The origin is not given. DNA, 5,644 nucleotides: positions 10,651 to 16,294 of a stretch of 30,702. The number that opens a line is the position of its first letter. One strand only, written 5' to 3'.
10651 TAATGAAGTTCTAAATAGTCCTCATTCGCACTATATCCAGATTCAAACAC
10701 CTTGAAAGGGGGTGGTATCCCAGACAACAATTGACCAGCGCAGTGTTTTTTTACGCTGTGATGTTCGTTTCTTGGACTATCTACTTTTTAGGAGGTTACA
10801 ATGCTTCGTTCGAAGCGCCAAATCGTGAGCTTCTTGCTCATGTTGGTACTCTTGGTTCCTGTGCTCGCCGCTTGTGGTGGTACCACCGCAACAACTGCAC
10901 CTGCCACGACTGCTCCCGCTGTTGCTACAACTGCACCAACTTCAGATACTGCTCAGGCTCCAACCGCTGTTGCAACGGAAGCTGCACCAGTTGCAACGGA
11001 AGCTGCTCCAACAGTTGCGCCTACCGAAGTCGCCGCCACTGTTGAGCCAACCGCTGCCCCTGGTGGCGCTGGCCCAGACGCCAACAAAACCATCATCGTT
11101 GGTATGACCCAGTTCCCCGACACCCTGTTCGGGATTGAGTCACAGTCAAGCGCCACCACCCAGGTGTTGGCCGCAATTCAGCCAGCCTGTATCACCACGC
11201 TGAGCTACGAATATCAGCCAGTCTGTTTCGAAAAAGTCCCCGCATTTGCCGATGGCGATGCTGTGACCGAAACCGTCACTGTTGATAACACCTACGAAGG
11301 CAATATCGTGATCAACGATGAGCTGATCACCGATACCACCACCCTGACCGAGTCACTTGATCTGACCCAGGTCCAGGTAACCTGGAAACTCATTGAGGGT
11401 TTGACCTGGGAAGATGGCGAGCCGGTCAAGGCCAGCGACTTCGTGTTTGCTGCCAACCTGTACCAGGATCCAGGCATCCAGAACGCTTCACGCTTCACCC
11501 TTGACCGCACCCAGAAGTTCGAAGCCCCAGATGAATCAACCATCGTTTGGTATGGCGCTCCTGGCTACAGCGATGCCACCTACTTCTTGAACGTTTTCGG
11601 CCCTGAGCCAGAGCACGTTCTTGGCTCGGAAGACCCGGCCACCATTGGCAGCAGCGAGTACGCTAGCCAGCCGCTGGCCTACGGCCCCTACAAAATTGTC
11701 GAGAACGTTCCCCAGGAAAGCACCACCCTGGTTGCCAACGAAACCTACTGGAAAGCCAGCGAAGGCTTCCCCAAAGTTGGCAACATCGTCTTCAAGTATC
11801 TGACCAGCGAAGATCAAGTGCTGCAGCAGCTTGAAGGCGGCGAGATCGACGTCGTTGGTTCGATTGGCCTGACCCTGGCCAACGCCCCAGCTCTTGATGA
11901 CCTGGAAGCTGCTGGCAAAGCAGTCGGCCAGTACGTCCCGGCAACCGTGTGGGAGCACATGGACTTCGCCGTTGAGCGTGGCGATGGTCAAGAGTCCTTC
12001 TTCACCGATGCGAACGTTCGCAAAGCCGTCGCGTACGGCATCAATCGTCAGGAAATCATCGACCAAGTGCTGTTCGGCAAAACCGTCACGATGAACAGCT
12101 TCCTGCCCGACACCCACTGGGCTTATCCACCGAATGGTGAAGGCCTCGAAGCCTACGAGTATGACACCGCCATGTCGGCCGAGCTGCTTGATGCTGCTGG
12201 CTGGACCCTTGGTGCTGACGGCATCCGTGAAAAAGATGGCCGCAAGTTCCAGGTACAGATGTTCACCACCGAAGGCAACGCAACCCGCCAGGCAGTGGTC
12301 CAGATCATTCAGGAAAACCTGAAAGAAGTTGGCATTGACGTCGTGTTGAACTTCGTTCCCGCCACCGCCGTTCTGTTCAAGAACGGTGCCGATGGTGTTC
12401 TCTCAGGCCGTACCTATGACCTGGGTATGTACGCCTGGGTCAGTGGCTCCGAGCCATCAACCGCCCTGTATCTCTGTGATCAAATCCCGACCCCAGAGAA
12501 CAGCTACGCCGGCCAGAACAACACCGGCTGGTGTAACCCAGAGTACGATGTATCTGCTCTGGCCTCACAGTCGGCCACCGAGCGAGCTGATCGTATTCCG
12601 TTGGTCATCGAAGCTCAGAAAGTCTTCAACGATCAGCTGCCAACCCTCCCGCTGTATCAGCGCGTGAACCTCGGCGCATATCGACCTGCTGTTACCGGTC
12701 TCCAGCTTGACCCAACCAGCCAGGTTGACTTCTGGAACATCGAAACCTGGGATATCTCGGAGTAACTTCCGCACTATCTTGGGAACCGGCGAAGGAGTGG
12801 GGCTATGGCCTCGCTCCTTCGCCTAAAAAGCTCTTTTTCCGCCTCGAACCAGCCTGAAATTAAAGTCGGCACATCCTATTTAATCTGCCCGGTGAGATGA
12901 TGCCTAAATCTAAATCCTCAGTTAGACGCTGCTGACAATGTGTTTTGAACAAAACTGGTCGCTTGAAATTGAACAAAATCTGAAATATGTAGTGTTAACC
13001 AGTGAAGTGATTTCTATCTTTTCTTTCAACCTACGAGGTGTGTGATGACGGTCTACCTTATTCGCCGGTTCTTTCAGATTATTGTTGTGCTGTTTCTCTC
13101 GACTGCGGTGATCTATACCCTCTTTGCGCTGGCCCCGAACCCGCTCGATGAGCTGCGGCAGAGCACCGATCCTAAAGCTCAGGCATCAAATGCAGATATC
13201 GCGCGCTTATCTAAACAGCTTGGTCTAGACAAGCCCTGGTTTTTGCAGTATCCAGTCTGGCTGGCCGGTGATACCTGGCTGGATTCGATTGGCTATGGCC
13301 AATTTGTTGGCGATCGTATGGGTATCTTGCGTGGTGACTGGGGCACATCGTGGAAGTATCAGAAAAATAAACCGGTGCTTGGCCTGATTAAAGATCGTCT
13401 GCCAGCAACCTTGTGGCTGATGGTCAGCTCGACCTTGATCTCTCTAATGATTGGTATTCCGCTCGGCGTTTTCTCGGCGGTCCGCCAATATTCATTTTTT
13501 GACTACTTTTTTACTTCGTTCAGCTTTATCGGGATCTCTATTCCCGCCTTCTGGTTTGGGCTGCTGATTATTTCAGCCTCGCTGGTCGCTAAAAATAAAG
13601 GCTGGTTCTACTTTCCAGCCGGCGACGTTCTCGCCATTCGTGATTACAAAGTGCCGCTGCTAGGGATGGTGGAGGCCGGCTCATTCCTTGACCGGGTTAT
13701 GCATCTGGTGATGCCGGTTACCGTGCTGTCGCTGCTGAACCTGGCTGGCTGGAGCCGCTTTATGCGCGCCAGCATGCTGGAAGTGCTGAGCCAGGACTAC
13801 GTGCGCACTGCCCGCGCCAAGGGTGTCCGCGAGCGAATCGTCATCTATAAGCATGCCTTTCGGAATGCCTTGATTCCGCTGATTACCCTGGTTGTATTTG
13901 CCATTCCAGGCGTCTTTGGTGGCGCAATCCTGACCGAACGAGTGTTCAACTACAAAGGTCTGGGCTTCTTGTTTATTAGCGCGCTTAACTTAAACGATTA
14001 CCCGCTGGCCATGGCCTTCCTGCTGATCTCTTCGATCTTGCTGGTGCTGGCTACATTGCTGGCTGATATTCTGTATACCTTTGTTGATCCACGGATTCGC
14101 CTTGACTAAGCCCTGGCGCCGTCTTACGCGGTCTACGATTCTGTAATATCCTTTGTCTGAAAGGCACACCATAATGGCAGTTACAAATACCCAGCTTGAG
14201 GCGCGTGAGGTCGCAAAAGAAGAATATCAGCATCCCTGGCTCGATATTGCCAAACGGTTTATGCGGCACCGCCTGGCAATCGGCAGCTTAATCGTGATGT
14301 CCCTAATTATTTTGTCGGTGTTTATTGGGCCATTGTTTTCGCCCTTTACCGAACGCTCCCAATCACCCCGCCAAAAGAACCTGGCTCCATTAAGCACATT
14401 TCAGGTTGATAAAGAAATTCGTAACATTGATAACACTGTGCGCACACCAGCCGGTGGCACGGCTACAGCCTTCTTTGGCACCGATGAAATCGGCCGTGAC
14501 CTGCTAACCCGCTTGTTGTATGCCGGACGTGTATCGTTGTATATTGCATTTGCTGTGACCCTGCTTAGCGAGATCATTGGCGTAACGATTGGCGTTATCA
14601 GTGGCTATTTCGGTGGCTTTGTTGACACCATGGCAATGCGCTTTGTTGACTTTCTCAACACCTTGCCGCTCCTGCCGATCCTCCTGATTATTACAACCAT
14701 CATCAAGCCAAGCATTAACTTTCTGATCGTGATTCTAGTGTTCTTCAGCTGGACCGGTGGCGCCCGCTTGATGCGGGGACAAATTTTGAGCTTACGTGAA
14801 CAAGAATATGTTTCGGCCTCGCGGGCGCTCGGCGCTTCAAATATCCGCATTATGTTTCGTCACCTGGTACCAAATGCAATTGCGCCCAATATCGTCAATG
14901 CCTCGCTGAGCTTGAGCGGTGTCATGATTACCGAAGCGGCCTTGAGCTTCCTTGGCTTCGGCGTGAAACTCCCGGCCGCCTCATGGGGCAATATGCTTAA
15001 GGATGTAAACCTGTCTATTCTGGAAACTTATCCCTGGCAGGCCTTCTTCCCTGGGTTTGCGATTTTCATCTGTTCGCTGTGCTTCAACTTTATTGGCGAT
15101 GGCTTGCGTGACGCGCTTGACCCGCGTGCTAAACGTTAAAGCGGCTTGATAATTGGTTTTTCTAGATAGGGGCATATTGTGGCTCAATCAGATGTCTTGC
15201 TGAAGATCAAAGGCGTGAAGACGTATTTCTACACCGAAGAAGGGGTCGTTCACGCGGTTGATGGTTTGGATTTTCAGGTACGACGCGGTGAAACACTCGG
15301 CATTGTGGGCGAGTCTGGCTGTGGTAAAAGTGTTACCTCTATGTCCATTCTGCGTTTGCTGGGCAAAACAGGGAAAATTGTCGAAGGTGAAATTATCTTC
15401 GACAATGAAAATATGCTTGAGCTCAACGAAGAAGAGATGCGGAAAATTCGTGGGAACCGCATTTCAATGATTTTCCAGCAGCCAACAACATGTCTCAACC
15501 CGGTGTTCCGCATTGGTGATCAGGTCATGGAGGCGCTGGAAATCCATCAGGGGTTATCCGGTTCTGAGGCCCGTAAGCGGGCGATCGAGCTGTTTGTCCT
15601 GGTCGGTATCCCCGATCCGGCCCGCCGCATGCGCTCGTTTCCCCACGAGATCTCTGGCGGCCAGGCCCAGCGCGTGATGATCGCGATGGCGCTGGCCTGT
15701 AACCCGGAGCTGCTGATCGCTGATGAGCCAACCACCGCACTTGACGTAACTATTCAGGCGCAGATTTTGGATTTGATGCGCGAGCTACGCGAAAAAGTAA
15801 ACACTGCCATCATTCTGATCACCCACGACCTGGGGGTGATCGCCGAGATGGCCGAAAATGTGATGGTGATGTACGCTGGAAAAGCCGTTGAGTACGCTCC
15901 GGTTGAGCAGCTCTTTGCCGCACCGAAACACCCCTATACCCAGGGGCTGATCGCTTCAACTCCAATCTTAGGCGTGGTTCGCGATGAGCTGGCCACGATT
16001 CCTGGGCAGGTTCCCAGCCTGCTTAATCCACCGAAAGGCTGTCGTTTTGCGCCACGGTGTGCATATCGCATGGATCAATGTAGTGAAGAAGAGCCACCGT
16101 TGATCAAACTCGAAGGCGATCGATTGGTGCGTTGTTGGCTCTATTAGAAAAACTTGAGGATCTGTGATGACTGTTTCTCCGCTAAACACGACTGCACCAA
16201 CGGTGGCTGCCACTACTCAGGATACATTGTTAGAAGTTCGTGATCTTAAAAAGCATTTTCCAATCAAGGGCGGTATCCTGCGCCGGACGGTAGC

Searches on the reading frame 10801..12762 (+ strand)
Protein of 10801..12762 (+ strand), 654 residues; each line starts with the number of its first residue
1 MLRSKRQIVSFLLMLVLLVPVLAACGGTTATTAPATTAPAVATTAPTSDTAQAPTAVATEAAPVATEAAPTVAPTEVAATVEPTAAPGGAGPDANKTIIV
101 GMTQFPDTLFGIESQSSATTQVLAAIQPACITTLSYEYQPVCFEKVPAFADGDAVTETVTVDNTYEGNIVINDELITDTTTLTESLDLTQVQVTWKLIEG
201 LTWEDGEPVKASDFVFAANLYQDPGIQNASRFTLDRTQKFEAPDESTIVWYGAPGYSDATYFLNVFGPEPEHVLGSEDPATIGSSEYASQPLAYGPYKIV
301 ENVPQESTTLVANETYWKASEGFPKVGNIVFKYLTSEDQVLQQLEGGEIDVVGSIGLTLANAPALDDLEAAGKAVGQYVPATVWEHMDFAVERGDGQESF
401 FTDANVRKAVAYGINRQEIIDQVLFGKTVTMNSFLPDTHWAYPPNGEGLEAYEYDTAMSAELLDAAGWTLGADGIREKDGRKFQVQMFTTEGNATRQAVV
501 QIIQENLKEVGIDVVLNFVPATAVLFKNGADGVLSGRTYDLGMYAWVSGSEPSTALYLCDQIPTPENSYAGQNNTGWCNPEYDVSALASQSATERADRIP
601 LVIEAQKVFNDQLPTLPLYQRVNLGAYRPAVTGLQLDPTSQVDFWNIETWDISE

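Call 38: search_protein_families(library=pfam, proteins=[window:10801-12762:+], max_evalue=0.00001)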
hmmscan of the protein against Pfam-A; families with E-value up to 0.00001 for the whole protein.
window:10801-12762:+ (654 aa): 1 family
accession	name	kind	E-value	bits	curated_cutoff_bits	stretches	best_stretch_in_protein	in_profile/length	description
PF00496.27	SBP_bac_5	-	4.2e-64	217.4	32.4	1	192-556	18-357/368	Bacterial extracellular solute-binding proteins, family 5 Middle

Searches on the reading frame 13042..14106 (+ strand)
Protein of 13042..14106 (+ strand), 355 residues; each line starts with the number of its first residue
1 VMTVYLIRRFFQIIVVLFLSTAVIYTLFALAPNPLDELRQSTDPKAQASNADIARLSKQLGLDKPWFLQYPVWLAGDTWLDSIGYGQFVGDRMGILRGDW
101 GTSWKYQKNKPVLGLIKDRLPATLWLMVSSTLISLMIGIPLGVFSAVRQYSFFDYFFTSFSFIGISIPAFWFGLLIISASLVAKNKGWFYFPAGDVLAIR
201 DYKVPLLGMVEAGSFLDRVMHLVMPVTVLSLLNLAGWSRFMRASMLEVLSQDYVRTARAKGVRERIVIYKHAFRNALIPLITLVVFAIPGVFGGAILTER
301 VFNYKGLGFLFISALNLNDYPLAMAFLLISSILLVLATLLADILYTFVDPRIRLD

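Call 12: search_protein_families(library=pfam, proteins=[window:13042-14106:+], max_evalue=0.00001)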
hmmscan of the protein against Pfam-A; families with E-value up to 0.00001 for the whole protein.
window:13042-14106:+ (355 aa): 2 families
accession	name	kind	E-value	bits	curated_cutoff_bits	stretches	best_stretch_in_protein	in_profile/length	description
PF00528.27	BPD_transp_1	-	5.1e-40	137.6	26.4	1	138-353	1-183/184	Binding-protein-dependent transport system inner membrane component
PF19300.4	BPD_transp_1_N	-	1.6e-10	41.6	23.8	1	2-126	1-113/114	Binding-prot-dependent transport system membrane comp, N-term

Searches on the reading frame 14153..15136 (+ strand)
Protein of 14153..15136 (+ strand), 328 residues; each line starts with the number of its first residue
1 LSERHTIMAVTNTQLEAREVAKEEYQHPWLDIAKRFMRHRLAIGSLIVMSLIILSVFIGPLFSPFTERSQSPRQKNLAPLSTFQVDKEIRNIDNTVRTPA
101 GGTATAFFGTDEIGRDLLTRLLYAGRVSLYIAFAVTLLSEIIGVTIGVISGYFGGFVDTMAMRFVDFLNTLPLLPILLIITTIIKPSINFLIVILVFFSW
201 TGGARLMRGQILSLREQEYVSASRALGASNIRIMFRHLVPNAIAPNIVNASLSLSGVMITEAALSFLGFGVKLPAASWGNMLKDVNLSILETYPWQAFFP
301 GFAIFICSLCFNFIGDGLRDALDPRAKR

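Call 12: search_protein_families(library=pfam, proteins=[window:14153-15136:+], max_evalue=0.00001)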
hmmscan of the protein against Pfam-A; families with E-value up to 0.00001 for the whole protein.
window:14153-15136:+ (328 aa): 2 families
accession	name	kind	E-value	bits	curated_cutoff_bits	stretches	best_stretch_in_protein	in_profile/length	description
PF00528.27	BPD_transp_1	-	6.9e-35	120.9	26.4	1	143-327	1-183/184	Binding-protein-dependent transport system inner membrane component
PF12911.12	OppC_N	-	2.7e-12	46.8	23.9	1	28-79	2-53/53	N-terminal TM domain of oligopeptide transport permease C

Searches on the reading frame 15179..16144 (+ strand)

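Call 12: search_protein_families(library=pfam, proteins=[window:15179-16144:+], max_evalue=0.00001)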
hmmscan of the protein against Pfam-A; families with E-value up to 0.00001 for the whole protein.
window:15179-16144:+ (322 aa): 3 families
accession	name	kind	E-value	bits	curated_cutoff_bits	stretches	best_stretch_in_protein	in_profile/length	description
PF00005.33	ABC_tran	-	1.3e-28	100.8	25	1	28-186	2-137/137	ABC transporter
PF08352.17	oligo_HPY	-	3.5e-23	82.2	27.1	1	237-301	1-65/65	Oligopeptide/dipeptide transporter, C-terminal region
PF02463.25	SMC_N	-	2e-07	31.1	40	1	41-232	28-213/220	RecF/RecN/SMC N terminal domain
